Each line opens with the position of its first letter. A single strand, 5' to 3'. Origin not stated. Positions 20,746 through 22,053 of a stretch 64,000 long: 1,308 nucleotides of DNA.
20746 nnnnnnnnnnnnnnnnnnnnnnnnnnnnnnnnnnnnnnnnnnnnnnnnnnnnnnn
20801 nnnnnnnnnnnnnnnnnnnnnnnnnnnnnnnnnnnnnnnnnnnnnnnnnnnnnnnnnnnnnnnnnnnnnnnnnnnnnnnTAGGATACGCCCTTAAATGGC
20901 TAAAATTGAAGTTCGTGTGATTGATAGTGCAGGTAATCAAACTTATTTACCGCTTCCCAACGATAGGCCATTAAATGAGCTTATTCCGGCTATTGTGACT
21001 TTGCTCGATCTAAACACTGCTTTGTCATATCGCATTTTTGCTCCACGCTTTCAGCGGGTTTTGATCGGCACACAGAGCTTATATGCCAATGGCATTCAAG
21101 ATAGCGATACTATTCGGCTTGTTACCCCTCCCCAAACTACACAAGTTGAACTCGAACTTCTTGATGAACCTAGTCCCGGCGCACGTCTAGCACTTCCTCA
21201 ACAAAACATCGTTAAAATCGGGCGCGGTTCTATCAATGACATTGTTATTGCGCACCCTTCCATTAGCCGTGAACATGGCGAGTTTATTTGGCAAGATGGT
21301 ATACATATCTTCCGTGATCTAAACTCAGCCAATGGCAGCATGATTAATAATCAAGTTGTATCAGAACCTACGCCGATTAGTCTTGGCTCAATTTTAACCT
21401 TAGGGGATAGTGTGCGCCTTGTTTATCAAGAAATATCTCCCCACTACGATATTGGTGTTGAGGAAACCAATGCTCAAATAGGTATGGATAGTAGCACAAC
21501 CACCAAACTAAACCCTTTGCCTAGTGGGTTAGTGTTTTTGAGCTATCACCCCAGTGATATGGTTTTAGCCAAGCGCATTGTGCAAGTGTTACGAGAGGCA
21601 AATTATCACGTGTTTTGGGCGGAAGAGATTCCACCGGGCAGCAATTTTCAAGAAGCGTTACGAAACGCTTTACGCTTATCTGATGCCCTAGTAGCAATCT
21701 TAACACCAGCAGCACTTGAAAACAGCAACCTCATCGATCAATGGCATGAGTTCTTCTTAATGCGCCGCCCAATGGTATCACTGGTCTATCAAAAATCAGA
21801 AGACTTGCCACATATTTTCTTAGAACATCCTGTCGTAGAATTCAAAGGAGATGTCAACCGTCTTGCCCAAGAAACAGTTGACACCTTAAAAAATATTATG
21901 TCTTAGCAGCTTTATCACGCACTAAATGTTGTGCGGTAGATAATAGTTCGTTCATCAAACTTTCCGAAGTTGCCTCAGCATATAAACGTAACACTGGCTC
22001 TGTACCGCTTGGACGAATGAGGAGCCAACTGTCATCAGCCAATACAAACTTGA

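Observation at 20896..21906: Beta-grasp (YukD/ubiquitin-like) - FHA - TIR three-domain protein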

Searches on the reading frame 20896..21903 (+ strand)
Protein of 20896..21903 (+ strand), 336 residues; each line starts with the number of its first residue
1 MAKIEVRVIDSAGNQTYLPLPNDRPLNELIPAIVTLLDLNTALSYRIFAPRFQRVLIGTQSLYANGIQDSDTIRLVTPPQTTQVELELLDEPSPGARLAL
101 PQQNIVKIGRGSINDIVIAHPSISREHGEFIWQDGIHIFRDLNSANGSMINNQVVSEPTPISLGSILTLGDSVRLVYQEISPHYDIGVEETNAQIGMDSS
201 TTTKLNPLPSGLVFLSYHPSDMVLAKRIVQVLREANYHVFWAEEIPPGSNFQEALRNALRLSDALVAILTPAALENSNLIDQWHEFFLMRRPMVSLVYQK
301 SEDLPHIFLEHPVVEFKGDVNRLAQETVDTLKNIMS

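Call 3: search_protein_families(library=pfam, proteins=[window:20896-21903:+], max_evalue=1)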
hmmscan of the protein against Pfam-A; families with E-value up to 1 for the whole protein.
window:20896-21903:+ (336 aa): 6 families
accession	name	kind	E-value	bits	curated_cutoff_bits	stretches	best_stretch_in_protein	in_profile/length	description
PF00498.31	FHA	-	1.1e-15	58.2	20.7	1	106-170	1-67/67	FHA domain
PF13676.11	TIR_2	-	1.1e-14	55.5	28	1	213-306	1-99/122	TIR domain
PF16697.10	Yop-YscD_cpl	-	3.8e-07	30.7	33.2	1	93-171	7-85/94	Inner membrane component of T3SS, cytoplasmic domain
PF08817.16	YukD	-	9.6e-05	23.5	27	1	11-75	8-76/76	WXG100 protein secretion system (Wss), protein YukD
PF19375.4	DurN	-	0.14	12.7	23.9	1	242-291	11-61/103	DurN substrate-assisted peptide maturase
PF01582.25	TIR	-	0.15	12.3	21.3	1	224-280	17-74/179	TIR domain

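Call 4: search_protein_families(library=padloc, proteins=[window:20896-21903:+], max_evalue=1)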
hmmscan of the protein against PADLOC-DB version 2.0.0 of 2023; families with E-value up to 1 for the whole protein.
window:20896-21903:+ (336 aa): 2 families
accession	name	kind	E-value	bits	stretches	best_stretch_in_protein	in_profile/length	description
PDLC02012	SAVED5--SAVED_TIR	-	2.2e-08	31.6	1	201-279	4-82/404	-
PDLC00434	ThsB1|ThsB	-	0.0003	18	1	213-276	141-206/396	TIR-like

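Call 5: search_protein_families(library=ncbifam, proteins=[window:20896-21903:+], max_evalue=1)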
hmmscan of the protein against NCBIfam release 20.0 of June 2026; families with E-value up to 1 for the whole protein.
window:20896-21903:+ (336 aa): 7 families
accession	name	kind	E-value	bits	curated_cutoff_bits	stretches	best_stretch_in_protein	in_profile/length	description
NF049868.1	FhaB_Rv0019c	equivalog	1.1e-10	41.8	125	1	81-173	64-155/158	FHA domain-containing protein FhaB/FipA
TIGR03354.1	VI_FHA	hypoth_equivalog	1.7e-06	28.2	120.25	1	102-176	23-101/420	type VI secretion system-associated FHA domain protein TagH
NF041660.2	oxygluDhInhib_OdhI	equivalog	1.1e-05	25.3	200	1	92-177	45-127/130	oxoglutarate dehydrogenase inhibitor Odhl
NF058526.1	Thoeris_type3_ThcB4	equivalog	1.4e-05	24.1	220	1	213-276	130-195/375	Thoeris type III anti-phage system protein ThcB4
NF052573.1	HisKinEspAMyxo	equivalog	0.027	12.5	1400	1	108-157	50-100/755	serine histidine kinase EspA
NF033760.1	gliding_GltG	equivalog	0.096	11.2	650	1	103-172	23-92/650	adventurous gliding motility protein GltG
NF052403.1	ESX1TransRegEspM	equivalog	0.17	10.7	550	1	100-171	25-94/367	ESX-1 type VII secretion system transcriptional regulator EspM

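Call 7: find_homologous_proteins(query=window:20896-21903:+, max_evalue=0.001)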
Query window:20896-21903:+ (336 aa): 22 proteins with E <= 0.001 among 4563 candidates.
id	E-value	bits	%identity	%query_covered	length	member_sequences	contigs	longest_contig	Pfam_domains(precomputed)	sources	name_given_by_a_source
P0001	4.2e-218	741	100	100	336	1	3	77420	PF00498.32,PF16697.11,PF13676.12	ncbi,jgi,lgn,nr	ncbi:MAG: hypothetical protein CUN55_06590 [Phototrophicales bacterium]|nr:MAG: hypothetical protein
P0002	4.8e-177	606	79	100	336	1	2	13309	PF08817.17,PF00498.32,PF16697.11,PF13676.12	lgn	-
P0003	2.7e-175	600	79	100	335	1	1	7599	PF00498.32,PF16697.11,PF13676.12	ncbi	-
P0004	2.0e-161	555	73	100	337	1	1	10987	PF00498.32,PF16697.11,PF13676.12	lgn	-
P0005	1.1e-125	437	57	100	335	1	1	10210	PF00498.32,PF16697.11,PF13676.12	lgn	-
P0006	2.9e-124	433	57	100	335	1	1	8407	PF00498.32,PF16697.11,PF13676.12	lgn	-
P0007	1.2e-123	431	58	100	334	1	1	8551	PF00498.32,PF16697.11,PF13676.12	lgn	-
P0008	3.5e-118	413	56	99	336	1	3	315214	PF00498.32,PF16697.11,PF13676.12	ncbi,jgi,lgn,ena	jgi:hypothetical protein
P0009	2.2e-109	384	54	100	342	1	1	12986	PF00498.32,PF16697.11,PF13676.12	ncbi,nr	ncbi:MAG: FHA domain-containing protein [Chloroflexi bacterium]|nr:FHA domain-containing protein [Ch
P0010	1.6e-108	381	53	100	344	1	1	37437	PF00498.32,PF16697.11,PF13676.12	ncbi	-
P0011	3.0e-107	377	54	100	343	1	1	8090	PF00498.32,PF16697.11,PF13676.12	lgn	-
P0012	3.8e-107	376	51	100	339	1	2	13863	PF00498.32,PF16697.11,PF13676.12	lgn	-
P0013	9.9e-106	372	51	100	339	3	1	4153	PF00498.32,PF16697.11,PF13676.12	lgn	-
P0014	1.8e-105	371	51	100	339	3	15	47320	PF00498.32,PF16697.11,PF13676.12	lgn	-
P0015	2.6e-103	364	50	100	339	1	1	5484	PF00498.32,PF16697.11,PF13676.12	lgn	-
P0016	3.7e-103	363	52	98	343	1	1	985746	PF00498.32,PF16697.11,PF13676.12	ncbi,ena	-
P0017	1.6e-96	342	50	99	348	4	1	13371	PF00498.32,PF16697.11,PF13676.12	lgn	-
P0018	7.2e-92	326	47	99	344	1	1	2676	PF00498.32,PF16697.11,PF13676.12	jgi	jgi:pSer/pThr/pTyr-binding forkhead associated (FHA) protein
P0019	6.4e-83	297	44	100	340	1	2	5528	PF08817.17,PF00498.32,PF16697.11,PF13676.12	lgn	-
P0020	2.9e-82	295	44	99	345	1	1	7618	PF00498.32,PF16697.11,PF13676.12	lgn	-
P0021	9.9e-78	280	44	98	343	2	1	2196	PF00498.32,PF16697.11,PF13676.12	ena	-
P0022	6.2e-69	251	62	55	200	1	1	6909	PF00498.32,PF16697.11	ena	-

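Call 10: find_encoding_contigs(protein=P0008, flank=8000, max_places=1)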
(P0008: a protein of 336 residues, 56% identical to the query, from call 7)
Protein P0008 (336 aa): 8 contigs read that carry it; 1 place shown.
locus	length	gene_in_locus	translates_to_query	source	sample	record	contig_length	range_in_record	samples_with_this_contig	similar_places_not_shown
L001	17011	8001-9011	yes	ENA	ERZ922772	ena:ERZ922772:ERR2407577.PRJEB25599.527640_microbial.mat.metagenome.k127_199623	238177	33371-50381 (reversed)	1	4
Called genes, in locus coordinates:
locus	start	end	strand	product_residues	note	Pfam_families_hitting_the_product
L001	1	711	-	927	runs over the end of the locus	PF01590:GAF, PF13185:GAF_2, PF13492:GAF_3, PF01590:GAF, PF13185:GAF_2, PF13492:GAF_3, PF01590:GAF, PF13185:GAF_2, +4 more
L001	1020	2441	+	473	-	PF07992:Pyr_redox_2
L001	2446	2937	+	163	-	PF11716:MDMPI_N (weak), PF12867:DinB_2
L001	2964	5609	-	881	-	PF13231:PMT_2 (weak)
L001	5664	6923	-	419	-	PF00069:Pkinase, PF07714:PK_Tyr_Ser-Thr, PF03109:ABC1 (faint), PF01636:APH (faint), PF00498:FHA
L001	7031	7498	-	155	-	-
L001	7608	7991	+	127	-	PF00072:Response_reg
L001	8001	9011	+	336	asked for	PF16697:Yop-YscD_cpl, PF00498:FHA, PF13676:TIR_2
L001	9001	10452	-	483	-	PF02878:PGM_PMM_I, PF02879:PGM_PMM_II, PF02880:PGM_PMM_III, PF00408:PGM_PMM_IV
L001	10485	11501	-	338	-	-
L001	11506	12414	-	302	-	PF03747:ADP_ribosyl_GH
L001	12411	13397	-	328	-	PF02878:PGM_PMM_I, PF02879:PGM_PMM_II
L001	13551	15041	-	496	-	PF01476:LysM, PF23446:LysM1_NFP_LYK (faint), PF23462:LysM3_NFP (faint), PF01476:LysM, PF23473:LysM3_LYK4_5 (weak)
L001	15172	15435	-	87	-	-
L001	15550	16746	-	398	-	-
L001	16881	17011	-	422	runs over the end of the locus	PF00027:cNMP_binding, PF00512:HisKA, PF02518:HATPase_c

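Call 11: find_encoding_contigs(protein=P0016, flank=8000, max_places=1)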
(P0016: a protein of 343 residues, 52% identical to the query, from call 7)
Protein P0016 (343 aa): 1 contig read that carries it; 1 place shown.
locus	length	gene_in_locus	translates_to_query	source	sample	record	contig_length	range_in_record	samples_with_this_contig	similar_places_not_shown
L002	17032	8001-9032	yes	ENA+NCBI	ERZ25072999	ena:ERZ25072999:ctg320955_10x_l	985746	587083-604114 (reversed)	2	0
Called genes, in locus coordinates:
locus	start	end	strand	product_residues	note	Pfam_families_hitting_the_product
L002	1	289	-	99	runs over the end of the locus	PF03319:EutN_CcmL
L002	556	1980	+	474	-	PF07992:Pyr_redox_2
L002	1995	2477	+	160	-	PF12867:DinB_2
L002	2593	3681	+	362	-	PF13354:Beta-lactamase2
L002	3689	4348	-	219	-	PF00936:BMC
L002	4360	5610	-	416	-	PF00069:Pkinase, PF07714:PK_Tyr_Ser-Thr, PF00498:FHA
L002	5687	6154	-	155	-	-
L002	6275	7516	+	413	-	PF07884:VKOR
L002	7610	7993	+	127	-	PF00072:Response_reg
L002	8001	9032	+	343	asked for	PF16697:Yop-YscD_cpl, PF00498:FHA, PF13676:TIR_2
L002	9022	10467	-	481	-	PF02878:PGM_PMM_I, PF02879:PGM_PMM_II, PF02880:PGM_PMM_III, PF00408:PGM_PMM_IV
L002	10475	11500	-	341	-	-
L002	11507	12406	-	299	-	PF03747:ADP_ribosyl_GH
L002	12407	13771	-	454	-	PF02878:PGM_PMM_I, PF02879:PGM_PMM_II, PF02880:PGM_PMM_III, PF00408:PGM_PMM_IV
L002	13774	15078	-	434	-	PF00483:NTP_transferase, PF12804:NTP_transf_3, PF25087:GMPPB_C, PF00132:Hexapep (faint), PF25084:LbH_EIF2B (weak)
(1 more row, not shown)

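Call 12: find_encoding_contigs(protein=P0020, flank=8000, max_places=1)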
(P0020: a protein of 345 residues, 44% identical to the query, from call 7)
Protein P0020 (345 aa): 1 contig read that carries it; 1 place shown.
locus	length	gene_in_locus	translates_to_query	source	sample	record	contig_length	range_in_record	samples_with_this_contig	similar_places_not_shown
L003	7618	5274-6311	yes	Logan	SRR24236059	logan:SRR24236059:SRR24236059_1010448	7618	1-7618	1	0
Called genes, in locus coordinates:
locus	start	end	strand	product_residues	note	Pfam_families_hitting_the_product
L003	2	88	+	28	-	?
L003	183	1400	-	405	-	-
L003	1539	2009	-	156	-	-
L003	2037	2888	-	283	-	-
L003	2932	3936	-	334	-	PF01073:3Beta_HSD, PF01370:Epimerase, PF02719:Polysacc_synt_2, PF04321:RmlD_sub_bind, PF07993:NAD_binding_4 (faint), PF13460:NAD_binding_10, PF16363:GDP_Man_Dehyd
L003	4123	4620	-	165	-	-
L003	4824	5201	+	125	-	PF00072:Response_reg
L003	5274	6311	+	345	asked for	PF16697:Yop-YscD_cpl, PF00498:FHA, PF13676:TIR_2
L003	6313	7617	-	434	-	?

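Call 13: find_encoding_contigs(protein=P0019, flank=8000, max_places=1)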
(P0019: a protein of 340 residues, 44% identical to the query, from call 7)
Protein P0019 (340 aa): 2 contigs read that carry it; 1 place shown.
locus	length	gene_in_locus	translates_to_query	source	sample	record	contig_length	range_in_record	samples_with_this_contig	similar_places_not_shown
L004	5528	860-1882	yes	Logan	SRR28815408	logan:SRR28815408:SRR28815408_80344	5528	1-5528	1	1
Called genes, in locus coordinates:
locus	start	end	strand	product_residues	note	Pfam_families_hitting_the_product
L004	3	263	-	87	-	?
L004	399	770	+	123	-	PF00072:Response_reg, PF20161:VpsR (weak)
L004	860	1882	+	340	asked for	PF08817:YukD (weak), PF16697:Yop-YscD_cpl (weak), PF00498:FHA, PF13676:TIR_2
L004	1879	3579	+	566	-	PF00933:Glyco_hydro_3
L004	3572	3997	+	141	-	-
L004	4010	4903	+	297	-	PF00106:adh_short, PF01370:Epimerase (weak), PF08659:KR, PF13561:adh_short_C2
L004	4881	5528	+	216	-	?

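Call 14: find_encoding_contigs(protein=P0017, flank=8000, max_places=1)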
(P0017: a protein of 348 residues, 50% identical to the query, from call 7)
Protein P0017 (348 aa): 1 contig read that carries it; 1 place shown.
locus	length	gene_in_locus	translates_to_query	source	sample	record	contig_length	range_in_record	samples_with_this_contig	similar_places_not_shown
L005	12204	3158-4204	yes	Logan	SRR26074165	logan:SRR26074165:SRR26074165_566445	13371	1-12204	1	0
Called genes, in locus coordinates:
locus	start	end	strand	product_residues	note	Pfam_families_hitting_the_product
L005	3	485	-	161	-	?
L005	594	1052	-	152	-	-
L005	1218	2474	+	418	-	PF07884:VKOR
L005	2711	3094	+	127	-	PF00072:Response_reg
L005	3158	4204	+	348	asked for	PF16697:Yop-YscD_cpl, PF00498:FHA, PF13676:TIR_2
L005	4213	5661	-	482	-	PF02878:PGM_PMM_I, PF02879:PGM_PMM_II, PF02880:PGM_PMM_III, PF00408:PGM_PMM_IV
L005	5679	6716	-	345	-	-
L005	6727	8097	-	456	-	PF02878:PGM_PMM_I, PF02879:PGM_PMM_II, PF02880:PGM_PMM_III, PF00408:PGM_PMM_IV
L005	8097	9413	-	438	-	PF00483:NTP_transferase, PF12804:NTP_transf_3, PF25087:GMPPB_C, PF00132:Hexapep (faint), PF25084:LbH_EIF2B (weak)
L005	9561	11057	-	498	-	PF01476:LysM, PF23462:LysM3_NFP (faint), PF01476:LysM, PF23473:LysM3_LYK4_5 (weak)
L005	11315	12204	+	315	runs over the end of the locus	PF02985:HEAT (faint), PF13646:HEAT_2 (weak)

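Call 15: predict_structure(alignment_id=A1)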
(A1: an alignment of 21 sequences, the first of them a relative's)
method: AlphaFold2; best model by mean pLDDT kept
length: 336 residues; sequences in the alignment: 21
mean_pLDDT: 82.6   pTM: 0.54
mean pLDDT of the five models: 82.6, 82.1, 68.1, 65.4, 56.4
residues with pLDDT >= 90: 115; 70-90: 185; 50-70: 10; < 50: 26
segments of 3 or more residues with pLDDT < 50: 183-208
pLDDT, mean of each block of 10 residues (from residue 1): 87 84 94 85 89 93 95 90 87 83 91 86 90 92 82 86 87 87 39 28 39 89 89 82 79 81 90 88 89 86 78 88 90 84
secondary structure, 60 per line:
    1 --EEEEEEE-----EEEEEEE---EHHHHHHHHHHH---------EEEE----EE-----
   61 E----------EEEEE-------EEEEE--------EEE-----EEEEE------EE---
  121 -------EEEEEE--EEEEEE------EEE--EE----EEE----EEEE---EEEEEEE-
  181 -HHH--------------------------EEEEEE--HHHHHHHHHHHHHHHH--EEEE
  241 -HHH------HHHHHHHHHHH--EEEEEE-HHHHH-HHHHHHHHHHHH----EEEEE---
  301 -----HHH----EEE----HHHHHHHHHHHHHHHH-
elements in order: E3-9 E15-21 H26-36 E46-49 E72-76 E84-88 E97-99 E105-109 E128-133 E136-141 E148-150 E159-161 E166-169 E173-179 E211-216 H219-234 E237-240 H251-261 E264-269 H271-275 H277-288 E293-297 E313-315 H320-335

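Call 18: search_solved_structures(query=A1, max_evalue=1, show_alignments=0)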
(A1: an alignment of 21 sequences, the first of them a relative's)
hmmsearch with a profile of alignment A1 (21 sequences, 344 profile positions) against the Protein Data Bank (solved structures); distinct sequences matched with E-value up to 1: 49.
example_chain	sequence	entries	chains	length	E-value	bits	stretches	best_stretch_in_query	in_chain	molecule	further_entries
3po8_A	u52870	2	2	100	2.3e-09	39.8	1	111-178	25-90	Putative uncharacterized protein TB39.8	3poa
2lc1_A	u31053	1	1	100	2.4e-09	39.7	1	111-178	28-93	Putative uncharacterized protein TB39.8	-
3oun_A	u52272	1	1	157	9.8e-09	37.7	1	113-178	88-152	Putative uncharacterized protein TB39.8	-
5a8i_A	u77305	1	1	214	2.3e-08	36.5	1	102-180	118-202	ARNA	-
8s05_C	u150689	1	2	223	4.3e-08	35.6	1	102-178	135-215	Conserved protein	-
1uht_A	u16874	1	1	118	8.1e-07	31.4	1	89-179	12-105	expressed protein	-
2aff_A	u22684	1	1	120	1.7e-06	30.4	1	112-178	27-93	Antigen KI-67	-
3gqs_A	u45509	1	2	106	2e-06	30.1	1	92-182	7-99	Adenylate cyclase-like protein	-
1r21_A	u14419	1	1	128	2.1e-06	30.1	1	112-178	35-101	Antigen Ki-67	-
6cah_A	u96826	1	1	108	5.3e-06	28.7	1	111-176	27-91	ABC transporter ATP-binding/permease protein Rv1747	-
6i2q_B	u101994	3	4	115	7.2e-06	28.3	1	97-176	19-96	Glycogen accumulation regulator GarA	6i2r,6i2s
2kb3_A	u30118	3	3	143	1.2e-05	27.5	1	97-159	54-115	Oxoglutarate dehydrogenase inhibitor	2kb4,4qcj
8p5x_G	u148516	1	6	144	1.3e-05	27.5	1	97-159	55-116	Oxoglutarate dehydrogenase inhibitor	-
2kkl_A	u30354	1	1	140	1.3e-05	27.4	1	97-185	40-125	Uncharacterized protein Mb1858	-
8p5r_G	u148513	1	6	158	1.7e-05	27.1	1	97-176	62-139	Glycogen accumulation regulator GarA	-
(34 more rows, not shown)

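Call 19: fold_search(model_id=the predicted structure, library=pdb)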
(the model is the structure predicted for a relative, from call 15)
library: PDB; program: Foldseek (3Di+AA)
matches with E <= 10: 1868; with E <= 0.001: 289
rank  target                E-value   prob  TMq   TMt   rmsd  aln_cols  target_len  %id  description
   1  6i2p_D                1.2e-09  1.00  0.28  0.79   2.6       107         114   25  Crystal structure of the Mycobacterium tuberculosis PknB kinase domain (L33E mutant) in complex with its substrate Gar (released 2019-05-22)
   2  4qcj                  2.6e-09  1.00  0.28  0.88   1.9       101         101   27  Crystal Structure of OdhI from Corynebacterium glutamicum (released 2014-07-02)
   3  6i2p_E                3.7e-09  1.00  0.27  0.85   1.8        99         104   27  Crystal structure of the Mycobacterium tuberculosis PknB kinase domain (L33E mutant) in complex with its substrate Gar (released 2019-05-22)
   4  8p5x_G                4.4e-09  1.00  0.27  0.85   1.3        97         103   28  Single particle cryo-EM structure of the complex between Corynebacterium glutamicum homohexameric 2-oxoglutarate dehyd (released 2023-08-16)
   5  5a8i                  4.9e-09  1.00  0.28  0.75   3.5       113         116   19  Crystal structure of the FHA domain of ArnA from Sulfolobus acidocaldarius (released 2016-06-22)
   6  3poa_A                6.3e-09  1.00  0.27  0.87   2.2       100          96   28  Structural and functional analysis of phosphothreonine-dependent FHA domain interactions (released 2011-01-26)
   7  7rj3_A                8.0e-09  1.00  0.27  0.84   1.1        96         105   28  Crystal Structure of the Forkhead Associated (FHA) Domain of the Glycogen Accumulation Regulator (GarA) from Mycobacte (released 2021-07-28)
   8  6i2r_B                8.0e-09  1.00  0.27  0.91   1.2        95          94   28  Crystal structure of the SucA domain of Mycobacterium smegmatis KGD (alpha-ketoglutarate decarboxylase), mutant R802A, (released 2019-05-22)
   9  7rj3_C                9.0e-09  1.00  0.28  0.89   1.5        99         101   27  Crystal Structure of the Forkhead Associated (FHA) Domain of the Glycogen Accumulation Regulator (GarA) from Mycobacte (released 2021-07-28)
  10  6i2q_B                1.0e-08  1.00  0.27  0.90   1.2        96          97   28  Crystal structure of the wild-type SucA domain of Mycobacterium smegmatis KGD (alpha-ketoglutarate decarboxylase), in  (released 2019-05-22)
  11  3po8                  1.0e-08  1.00  0.26  0.85   2.1        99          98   27  Structural and functional analysis of phosphothreonine-dependent FHA domain interactions (released 2011-01-26)
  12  3gqs_A                1.1e-08  1.00  0.28  0.87   1.9       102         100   24  Crystal structure of the FHA domain of CT664 protein from Chlamydia trachomatis (released 2009-04-07)
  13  8p5r_G                1.4e-08  1.00  0.27  0.89   1.2        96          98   28  Crystal structure of full-length, homohexameric 2-oxoglutarate dehydrogenase KGD from Mycobacterium smegmatis in compl (released 2023-08-16)
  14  3gqs_B                2.2e-08  1.00  0.27  0.84   2.4       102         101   24  Crystal structure of the FHA domain of CT664 protein from Chlamydia trachomatis (released 2009-04-07)
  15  4h87_A                3.2e-08  1.00  0.26  0.65   3.7       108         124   28  Crystal structure of a FHA domain of kanadaptin (SLC4A1AP) from Homo sapiens at 1.55 A resolution (released 2012-10-10)
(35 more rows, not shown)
